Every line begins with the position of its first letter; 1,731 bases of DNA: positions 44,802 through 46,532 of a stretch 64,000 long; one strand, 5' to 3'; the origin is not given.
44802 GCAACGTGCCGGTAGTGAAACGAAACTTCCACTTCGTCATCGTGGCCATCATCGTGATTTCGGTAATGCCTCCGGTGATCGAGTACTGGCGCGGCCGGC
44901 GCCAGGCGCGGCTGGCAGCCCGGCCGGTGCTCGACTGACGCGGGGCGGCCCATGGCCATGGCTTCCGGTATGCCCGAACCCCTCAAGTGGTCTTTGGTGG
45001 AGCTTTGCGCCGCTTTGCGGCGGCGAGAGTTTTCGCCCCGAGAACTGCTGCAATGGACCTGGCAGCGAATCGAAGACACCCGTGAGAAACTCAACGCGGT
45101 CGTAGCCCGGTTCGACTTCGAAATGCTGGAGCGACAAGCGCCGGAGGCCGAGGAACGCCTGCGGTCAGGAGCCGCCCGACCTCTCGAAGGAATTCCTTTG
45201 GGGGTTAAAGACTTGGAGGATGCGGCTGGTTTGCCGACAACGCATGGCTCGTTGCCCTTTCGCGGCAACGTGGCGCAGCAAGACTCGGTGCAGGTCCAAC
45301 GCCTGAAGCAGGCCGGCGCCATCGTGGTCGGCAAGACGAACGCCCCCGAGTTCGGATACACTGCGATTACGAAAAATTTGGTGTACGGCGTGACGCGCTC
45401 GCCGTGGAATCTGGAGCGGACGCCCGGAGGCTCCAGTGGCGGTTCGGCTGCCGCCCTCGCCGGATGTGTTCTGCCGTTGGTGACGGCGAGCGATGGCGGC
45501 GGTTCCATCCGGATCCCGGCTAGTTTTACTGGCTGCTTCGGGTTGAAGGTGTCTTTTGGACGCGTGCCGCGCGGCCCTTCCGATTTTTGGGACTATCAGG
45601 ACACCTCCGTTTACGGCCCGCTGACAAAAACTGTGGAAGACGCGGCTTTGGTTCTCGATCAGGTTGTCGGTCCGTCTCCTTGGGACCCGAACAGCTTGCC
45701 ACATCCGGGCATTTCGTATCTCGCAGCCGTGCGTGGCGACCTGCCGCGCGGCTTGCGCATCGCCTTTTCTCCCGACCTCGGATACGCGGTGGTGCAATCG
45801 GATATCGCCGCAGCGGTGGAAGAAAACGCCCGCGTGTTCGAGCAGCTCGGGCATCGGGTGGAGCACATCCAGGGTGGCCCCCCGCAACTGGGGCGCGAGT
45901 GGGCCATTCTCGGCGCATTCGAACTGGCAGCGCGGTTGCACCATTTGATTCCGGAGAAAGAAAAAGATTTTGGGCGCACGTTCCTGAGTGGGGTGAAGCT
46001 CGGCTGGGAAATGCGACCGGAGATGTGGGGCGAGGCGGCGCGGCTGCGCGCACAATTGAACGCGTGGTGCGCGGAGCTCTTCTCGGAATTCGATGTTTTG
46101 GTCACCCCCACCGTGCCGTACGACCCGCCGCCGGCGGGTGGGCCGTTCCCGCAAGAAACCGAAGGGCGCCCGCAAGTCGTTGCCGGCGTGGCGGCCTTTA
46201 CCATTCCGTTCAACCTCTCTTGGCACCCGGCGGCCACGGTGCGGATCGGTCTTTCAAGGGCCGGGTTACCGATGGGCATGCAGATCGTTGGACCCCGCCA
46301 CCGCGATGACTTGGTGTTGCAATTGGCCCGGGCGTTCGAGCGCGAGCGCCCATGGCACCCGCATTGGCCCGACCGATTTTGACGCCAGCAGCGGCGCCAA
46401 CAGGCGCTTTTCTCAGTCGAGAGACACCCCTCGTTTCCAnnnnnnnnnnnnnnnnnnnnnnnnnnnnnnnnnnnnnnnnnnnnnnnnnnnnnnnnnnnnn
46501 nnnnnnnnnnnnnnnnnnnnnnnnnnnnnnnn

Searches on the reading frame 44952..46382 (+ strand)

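Call 73: search_protein_families(library=pfam, proteins=[window:44952-46382:+], max_evalue=0.001)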
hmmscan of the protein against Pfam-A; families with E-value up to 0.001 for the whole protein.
window:44952-46382:+ (476 aa): 1 family
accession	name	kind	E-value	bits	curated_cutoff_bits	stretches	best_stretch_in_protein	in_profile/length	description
PF01425.27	Amidase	-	4.3e-96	323.1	27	1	31-456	1-445/445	Amidase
